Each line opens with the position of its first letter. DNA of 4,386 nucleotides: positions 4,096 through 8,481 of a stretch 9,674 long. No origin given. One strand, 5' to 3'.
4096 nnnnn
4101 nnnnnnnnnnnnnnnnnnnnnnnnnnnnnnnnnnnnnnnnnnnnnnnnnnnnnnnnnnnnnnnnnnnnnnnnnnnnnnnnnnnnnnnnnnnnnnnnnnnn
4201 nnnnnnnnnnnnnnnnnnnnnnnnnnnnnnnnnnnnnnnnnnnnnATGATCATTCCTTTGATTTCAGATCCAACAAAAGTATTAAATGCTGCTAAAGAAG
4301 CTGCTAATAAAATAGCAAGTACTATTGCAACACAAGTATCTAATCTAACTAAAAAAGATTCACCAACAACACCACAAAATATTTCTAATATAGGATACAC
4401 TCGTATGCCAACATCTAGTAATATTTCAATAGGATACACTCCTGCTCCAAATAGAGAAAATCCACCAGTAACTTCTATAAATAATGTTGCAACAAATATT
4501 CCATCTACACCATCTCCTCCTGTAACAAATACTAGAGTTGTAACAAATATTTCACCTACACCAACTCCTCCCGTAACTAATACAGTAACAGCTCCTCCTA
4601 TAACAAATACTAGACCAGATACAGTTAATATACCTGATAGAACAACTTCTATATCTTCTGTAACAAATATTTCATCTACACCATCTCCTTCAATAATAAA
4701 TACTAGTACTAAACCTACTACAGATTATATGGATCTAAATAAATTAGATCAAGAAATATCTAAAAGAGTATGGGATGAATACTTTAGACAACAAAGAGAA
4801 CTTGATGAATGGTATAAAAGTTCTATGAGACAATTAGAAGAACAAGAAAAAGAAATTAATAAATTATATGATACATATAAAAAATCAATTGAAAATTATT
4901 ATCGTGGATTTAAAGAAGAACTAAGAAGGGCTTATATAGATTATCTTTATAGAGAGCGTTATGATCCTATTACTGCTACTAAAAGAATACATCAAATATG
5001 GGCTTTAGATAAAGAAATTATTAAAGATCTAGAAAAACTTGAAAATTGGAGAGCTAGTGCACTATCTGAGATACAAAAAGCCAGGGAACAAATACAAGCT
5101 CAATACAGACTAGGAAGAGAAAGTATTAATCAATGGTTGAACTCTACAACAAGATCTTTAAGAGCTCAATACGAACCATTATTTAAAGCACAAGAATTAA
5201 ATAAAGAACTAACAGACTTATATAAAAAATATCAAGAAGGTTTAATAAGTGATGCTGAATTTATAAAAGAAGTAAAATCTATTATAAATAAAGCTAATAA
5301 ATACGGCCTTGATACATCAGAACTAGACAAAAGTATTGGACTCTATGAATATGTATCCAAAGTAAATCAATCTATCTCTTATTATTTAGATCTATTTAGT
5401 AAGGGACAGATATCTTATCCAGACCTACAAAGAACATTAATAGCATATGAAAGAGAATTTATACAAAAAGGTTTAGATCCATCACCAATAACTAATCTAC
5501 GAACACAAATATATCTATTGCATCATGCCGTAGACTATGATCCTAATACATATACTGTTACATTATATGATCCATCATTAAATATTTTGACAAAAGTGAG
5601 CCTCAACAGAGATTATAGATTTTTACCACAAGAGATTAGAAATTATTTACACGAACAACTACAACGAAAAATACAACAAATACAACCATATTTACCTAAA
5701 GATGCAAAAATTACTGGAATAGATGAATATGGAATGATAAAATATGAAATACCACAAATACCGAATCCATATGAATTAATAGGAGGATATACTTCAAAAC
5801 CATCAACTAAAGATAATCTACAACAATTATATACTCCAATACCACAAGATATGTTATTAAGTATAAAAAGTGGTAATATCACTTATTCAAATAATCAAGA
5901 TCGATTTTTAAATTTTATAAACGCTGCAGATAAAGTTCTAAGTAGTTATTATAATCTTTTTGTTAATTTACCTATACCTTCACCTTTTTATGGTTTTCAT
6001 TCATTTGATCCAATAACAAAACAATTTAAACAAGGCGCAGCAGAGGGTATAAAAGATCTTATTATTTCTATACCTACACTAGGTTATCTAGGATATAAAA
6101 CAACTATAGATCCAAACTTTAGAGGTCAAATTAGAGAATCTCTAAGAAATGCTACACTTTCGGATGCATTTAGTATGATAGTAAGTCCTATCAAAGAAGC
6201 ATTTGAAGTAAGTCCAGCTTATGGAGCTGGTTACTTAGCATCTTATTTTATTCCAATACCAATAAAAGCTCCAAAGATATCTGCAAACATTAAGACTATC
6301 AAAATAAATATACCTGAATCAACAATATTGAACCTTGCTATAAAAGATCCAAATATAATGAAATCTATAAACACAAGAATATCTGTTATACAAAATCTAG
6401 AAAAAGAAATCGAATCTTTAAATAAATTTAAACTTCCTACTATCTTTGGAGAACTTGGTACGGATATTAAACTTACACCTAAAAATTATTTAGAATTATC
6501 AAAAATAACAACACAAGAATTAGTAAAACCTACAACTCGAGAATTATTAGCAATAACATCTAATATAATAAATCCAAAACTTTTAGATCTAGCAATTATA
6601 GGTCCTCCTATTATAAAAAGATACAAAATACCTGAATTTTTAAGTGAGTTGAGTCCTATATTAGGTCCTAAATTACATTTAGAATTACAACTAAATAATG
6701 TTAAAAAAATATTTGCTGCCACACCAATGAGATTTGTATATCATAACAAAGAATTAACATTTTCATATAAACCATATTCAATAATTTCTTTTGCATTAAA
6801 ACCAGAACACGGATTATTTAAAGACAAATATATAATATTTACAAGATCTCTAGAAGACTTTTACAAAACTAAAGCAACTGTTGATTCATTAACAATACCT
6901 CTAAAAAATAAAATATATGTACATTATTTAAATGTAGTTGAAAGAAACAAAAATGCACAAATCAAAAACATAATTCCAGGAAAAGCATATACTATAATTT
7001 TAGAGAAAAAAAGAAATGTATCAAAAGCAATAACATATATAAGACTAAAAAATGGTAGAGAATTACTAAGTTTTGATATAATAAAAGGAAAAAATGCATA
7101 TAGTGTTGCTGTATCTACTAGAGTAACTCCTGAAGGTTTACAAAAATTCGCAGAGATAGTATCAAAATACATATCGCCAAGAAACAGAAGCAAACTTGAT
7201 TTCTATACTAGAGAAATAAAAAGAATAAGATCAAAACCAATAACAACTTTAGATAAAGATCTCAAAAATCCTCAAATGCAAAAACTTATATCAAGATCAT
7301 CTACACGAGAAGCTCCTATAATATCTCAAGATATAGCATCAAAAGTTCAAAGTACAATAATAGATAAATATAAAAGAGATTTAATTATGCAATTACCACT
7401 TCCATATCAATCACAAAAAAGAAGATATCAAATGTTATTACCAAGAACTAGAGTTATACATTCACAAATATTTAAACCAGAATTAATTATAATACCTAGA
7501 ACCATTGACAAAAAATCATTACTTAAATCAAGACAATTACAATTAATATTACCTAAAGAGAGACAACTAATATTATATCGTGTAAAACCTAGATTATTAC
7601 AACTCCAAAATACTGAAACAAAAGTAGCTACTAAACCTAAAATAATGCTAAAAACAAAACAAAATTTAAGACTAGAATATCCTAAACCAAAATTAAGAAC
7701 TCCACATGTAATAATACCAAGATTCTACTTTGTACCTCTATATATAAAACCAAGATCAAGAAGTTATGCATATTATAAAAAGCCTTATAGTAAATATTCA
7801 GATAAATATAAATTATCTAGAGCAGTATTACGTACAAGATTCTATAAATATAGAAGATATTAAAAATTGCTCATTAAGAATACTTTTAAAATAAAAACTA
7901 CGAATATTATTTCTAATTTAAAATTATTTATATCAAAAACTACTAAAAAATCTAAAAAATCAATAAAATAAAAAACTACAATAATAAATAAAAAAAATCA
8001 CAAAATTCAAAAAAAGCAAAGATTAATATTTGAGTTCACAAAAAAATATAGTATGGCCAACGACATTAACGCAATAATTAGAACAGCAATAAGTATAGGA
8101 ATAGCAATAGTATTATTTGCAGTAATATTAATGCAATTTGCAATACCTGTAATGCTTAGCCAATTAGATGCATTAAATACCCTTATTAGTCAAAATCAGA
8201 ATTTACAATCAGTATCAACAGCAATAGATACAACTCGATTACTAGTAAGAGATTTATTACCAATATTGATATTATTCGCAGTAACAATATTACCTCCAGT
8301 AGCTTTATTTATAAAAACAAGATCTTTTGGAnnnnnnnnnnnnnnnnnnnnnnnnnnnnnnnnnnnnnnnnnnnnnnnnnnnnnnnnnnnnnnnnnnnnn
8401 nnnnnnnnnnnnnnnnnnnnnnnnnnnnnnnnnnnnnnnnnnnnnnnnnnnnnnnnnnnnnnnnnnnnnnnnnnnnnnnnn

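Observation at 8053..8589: Four-helix membrane protein looks like two spindle-virus major-capsid units fused in one polypeptide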

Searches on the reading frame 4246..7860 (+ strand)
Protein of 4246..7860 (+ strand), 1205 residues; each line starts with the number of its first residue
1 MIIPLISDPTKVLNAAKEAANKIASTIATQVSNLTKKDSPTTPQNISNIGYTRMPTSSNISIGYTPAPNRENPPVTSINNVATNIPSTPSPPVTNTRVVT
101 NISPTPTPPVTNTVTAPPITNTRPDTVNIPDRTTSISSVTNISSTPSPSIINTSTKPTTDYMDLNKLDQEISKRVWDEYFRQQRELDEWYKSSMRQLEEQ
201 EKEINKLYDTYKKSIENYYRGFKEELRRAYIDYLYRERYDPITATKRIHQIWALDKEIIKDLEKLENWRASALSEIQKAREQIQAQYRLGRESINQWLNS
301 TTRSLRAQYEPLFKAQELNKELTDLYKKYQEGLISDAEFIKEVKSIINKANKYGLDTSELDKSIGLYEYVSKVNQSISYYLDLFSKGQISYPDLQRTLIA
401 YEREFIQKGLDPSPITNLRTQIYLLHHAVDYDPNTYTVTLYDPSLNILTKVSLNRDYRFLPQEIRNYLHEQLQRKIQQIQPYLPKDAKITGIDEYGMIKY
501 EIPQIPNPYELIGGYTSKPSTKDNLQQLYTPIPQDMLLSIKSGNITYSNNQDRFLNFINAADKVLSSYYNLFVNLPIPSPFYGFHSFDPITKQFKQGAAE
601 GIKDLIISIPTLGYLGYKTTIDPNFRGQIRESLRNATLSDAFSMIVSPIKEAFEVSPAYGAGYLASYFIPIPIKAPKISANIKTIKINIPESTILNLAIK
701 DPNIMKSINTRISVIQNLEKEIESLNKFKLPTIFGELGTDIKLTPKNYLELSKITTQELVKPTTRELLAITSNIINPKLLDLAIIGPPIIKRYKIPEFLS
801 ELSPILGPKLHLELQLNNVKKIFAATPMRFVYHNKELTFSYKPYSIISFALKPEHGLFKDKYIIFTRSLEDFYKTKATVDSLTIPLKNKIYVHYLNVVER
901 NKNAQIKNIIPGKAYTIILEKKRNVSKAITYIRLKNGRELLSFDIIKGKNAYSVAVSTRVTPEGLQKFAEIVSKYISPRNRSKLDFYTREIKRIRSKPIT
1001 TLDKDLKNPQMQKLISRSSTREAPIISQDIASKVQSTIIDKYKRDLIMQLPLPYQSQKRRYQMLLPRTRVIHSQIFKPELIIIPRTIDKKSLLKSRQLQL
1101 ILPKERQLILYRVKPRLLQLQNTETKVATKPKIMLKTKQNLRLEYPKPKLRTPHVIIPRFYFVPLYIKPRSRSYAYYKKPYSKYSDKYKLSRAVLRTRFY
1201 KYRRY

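Call 3: search_protein_families(library=pfam, proteins=[window:4246-7860:+], max_evalue=1)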
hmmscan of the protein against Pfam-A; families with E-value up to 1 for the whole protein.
window:4246-7860:+ (1205 aa): 0 families

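Call 4: search_protein_families(library=phrogs, proteins=[window:4246-7860:+], max_evalue=1)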
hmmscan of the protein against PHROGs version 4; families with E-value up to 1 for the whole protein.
window:4246-7860:+ (1205 aa): 2 families
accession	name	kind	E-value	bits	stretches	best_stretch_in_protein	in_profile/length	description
phrog_339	-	tail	0.1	11.7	1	160-355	731-870/1123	tail length tape measure protein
phrog_22697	-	moron, auxiliary metabolic gene and host takeover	0.37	12.2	0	696-728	50-82/91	membrane protein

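Call 20: find_related_loci(query=window:4246-7860:+, collection=viral_contigs, flank=10000)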
Query window:4246-7860:+ (1205 aa) in viral_contigs; peptide patterns used: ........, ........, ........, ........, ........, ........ (x = any residue, [..] = any of these).
18 stretches matched a pattern, but none encodes a relative of the query by tblastn (E <= 1e-3).

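Call 44: find_homologous_proteins(query=window:4246-7860:+, max_evalue=0.001)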
Query window:4246-7860:+ (1205 aa): 1 proteins with E <= 0.001 among 8000 candidates.
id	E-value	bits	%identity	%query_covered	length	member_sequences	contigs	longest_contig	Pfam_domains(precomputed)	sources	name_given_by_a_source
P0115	0.0e+0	2630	99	100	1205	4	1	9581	-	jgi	-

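Call 49: find_encoding_contigs(protein=P0115, flank=10000, max_places=6)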
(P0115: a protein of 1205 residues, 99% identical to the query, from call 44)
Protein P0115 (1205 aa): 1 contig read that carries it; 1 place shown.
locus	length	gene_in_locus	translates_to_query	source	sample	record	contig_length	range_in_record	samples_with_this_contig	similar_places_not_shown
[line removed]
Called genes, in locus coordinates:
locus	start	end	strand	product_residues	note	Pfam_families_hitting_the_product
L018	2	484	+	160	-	?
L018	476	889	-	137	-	-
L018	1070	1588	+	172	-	-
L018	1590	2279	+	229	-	-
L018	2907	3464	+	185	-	-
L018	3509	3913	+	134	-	-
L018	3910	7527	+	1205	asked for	-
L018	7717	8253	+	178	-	-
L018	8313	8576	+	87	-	-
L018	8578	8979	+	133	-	-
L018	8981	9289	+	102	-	-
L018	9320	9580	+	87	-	?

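Call 88: search_solved_structures(query=window:4246-7860:+, max_evalue=1)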
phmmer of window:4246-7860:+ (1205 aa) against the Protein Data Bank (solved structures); distinct sequences matched with E-value up to 1: 1.
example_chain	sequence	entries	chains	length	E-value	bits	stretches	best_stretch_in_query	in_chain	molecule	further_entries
6dkm_B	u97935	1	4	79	0.27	12.1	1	302-353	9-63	DHD131_B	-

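Call 89: search_protein_families(library=ncbifam, proteins=[window:4246-7860:+], max_evalue=0.1)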
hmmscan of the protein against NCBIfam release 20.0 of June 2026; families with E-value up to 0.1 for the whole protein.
window:4246-7860:+ (1205 aa): 1 family
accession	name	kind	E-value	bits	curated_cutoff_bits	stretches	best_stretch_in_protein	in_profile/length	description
TIGR04197.1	T7SS_SACOL2603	subfamily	0.0073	16.8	26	0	302-345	29-72/85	TIGR04197 family type VII secretion effector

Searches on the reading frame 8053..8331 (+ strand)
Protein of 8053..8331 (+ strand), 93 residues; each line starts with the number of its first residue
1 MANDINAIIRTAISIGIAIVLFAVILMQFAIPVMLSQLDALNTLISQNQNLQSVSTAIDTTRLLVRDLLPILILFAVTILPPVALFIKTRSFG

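Call 26: search_protein_families(library=pfam, proteins=[window:8053-8331:+], max_evalue=10)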
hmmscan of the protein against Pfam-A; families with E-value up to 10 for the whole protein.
seq(93 aa): 2 families
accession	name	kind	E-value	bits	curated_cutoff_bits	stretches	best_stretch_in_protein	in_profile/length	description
PF02714.20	RSN1_7TM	-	0.067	13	28.7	1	18-84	5-72/274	Calcium-dependent channel, 7TM region, putative phosphate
PF17402.7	DUF5408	-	0.36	11.2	25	1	3-49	3-48/63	Family of unknown function (DUF5408)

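Call 97: predict_structure(alignment_id=A2)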
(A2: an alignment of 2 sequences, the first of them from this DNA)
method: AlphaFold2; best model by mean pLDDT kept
length: 93 residues; sequences in the alignment: 2
mean_pLDDT: 72.2   pTM: 0.42
mean pLDDT of the five models: 72.2, 71.2, 69.9, 69.6, 68.5
residues with pLDDT >= 90: 0; 70-90: 62; 50-70: 30; < 50: 1
segments of 3 or more residues with pLDDT < 50: none
pLDDT, mean of each block of 10 residues (from residue 1): 72 80 81 75 63 66 76 76 67 52
secondary structure, 60 per line:
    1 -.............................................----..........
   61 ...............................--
elements in order: H2-46 H51-91

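Call 100: fold_search(model_id=the predicted structure, library=pdb)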
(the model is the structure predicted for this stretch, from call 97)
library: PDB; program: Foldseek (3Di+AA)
matches with E <= 10: 27; with E <= 0.001: 0
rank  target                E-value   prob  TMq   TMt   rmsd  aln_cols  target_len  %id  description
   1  6b87_C                2.0e+00  0.23  0.49  0.47   4.6        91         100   14  Crystal structure of transmembrane protein TMHC2_E (released 2018-03-14)
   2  6b87_D                2.3e+00  0.28  0.54  0.51   4.4        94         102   11  Crystal structure of transmembrane protein TMHC2_E (released 2018-03-14)
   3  8ffy_B                2.5e+00  0.12  0.31  0.10   7.3        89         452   13  Cryo-electron microscopy structure of human mt-SerRS in complex with mt-tRNA(UGA-TL) (released 2023-08-23)
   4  7rro_F4               3.5e+00  0.12  0.42  0.41   5.5        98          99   10  Structure of the 48-nm repeat doublet microtubule from bovine tracheal cilia (released 2021-10-27)
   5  6c26_5                5.3e+00  0.06  0.24  0.26  12.2        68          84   16  The Cryo-EM structure of a eukaryotic oligosaccharyl transferase complex (released 2018-01-31)
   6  6dlm_B                5.6e+00  0.13  0.45  0.54   4.7        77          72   14  DHD127 (released 2018-12-19)
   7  2osz_A                6.0e+00  0.23  0.65  0.69   2.9        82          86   15  Structure of Nup58/45 suggests flexible nuclear pore diameter by intermolecular sliding (released 2007-04-10)
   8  8iyj_B5               6.0e+00  0.08  0.42  0.25   5.4        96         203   14  Cryo-EM structure of the 48-nm repeat doublet microtubule from mouse sperm (released 2023-07-05)
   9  6dmp_MODEL_1_A        6.0e+00  0.07  0.32  0.37   7.6        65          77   15  De Novo Design of a Protein Heterodimer with Specificity Mediated by Hydrogen Bond Networks (released 2018-12-19)
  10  4jq5_A                6.5e+00  0.13  0.48  0.51   3.6        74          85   14  Crystal structure of the human Nup49CCS2+3* coiled-coil segment (released 2014-09-24)
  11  8txr_b                6.5e+00  0.09  0.29  0.37   3.0        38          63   13  E. coli ExoVII(H238A) (released 2024-01-31)
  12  9cpb_6D               6.5e+00  0.04  0.30  0.24  10.3       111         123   14  Atomic model of bovine Fallopian tube cilia doublet microtubule (48-nm periodicity) (released 2024-10-30)
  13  8xku_C                6.9e+00  0.16  0.50  0.06   3.8        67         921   12  Cryo-EM structure of the Ycf2-FtsHi motor complex from Arabidopsis in ATP-bound state (released 2024-09-11)
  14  8iyj_T5               7.4e+00  0.04  0.34  0.28   9.0       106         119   14  Cryo-EM structure of the 48-nm repeat doublet microtubule from mouse sperm (released 2023-07-05)
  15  9c7z_A                8.0e+00  0.07  0.33  0.43   5.4        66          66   15  Hallucinated C3 protein assembly HALC3_919 (released 2025-05-21)
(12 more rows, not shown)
